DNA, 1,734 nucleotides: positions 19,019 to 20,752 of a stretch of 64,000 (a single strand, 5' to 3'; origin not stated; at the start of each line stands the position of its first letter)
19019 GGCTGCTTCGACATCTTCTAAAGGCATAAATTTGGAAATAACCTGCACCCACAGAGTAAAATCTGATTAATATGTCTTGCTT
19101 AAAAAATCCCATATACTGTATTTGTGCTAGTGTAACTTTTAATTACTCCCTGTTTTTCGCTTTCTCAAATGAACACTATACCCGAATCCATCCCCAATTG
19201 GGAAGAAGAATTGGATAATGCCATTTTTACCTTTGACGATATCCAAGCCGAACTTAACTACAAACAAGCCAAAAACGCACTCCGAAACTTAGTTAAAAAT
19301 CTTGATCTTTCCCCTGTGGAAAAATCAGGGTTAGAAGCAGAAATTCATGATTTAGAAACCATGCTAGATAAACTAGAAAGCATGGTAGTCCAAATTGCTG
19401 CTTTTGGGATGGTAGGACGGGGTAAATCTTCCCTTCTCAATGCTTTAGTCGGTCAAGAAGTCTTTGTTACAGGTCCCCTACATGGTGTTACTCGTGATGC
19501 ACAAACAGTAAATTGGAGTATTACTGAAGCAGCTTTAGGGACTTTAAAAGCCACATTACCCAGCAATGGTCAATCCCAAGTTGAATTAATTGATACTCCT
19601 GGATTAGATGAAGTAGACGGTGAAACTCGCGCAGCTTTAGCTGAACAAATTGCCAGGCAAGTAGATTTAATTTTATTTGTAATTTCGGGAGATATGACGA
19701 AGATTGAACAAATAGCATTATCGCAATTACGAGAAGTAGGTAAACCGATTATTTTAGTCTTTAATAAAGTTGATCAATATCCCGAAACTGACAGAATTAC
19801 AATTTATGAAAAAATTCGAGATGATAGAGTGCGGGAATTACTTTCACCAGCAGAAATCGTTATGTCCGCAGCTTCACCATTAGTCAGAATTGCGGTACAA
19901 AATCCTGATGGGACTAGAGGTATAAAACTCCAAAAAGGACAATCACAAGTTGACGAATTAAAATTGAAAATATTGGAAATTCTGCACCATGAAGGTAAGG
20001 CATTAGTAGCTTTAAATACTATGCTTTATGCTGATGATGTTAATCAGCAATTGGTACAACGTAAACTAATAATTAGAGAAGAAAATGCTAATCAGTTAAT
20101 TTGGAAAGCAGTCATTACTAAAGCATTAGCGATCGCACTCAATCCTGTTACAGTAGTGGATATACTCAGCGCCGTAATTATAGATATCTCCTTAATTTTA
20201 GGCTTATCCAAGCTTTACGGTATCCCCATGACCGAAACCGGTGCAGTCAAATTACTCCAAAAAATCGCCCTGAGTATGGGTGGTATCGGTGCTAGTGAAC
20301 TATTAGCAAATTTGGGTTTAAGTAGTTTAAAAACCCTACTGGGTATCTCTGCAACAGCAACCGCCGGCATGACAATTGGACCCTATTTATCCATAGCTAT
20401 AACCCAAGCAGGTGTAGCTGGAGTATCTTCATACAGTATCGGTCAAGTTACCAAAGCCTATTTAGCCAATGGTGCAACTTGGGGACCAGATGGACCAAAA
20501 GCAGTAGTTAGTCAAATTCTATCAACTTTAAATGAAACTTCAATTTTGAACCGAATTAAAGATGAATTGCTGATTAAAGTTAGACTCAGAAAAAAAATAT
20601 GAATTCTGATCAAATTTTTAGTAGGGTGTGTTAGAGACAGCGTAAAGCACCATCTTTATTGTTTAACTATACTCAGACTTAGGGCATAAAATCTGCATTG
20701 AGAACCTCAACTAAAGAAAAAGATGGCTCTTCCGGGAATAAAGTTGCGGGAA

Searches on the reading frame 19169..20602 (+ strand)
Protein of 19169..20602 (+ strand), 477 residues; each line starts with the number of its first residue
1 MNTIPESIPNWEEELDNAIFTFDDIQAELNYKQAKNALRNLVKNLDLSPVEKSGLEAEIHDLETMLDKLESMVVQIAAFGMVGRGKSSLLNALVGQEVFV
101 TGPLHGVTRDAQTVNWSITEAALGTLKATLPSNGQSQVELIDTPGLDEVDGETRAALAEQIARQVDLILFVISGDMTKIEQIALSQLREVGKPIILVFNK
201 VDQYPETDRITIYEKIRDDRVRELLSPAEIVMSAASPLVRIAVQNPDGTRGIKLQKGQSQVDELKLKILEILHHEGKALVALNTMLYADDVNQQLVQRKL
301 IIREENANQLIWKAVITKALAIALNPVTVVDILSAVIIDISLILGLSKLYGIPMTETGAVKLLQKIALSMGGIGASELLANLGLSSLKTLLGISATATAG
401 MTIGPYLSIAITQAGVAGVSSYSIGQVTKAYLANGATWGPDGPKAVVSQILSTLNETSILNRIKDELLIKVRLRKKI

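Call 74: search_protein_families(library=pfam, proteins=[window:19169-20602:+])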
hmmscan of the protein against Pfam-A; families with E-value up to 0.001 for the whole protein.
window:19169-20602:+ (477 aa): 8 families
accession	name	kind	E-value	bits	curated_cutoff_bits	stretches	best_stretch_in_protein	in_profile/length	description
PF05128.17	DUF697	-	5.4e-37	127.5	27.7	1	287-454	2-160/162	Domain of unknown function (DUF697)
PF01926.29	MMR_HSR1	-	3.6e-18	66.2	21.9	1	76-200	2-113/113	50S ribosome-binding GTPase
PF00350.29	Dynamin_N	-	6.9e-15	55.9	27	2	76-111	1-35/168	Dynamin family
PF00009.33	GTP_EFTU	-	1.8e-07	31.4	26.5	1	74-227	4-157/188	Elongation factor Tu GTP binding domain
PF04548.22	AIG1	-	6.2e-06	26.1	27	1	78-207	5-132/212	AIG1 family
PF03193.22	RsgA_GTPase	-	1.9e-05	25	30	0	35-150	72-172/174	RsgA GTPase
PF02421.24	FeoB_N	-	2.2e-05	24.5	27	1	75-207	2-121/156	Ferrous iron transport protein B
PF05049.19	IIGP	-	6.4e-05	22.6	24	1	50-204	12-154/375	Interferon-inducible GTPase (IIGP)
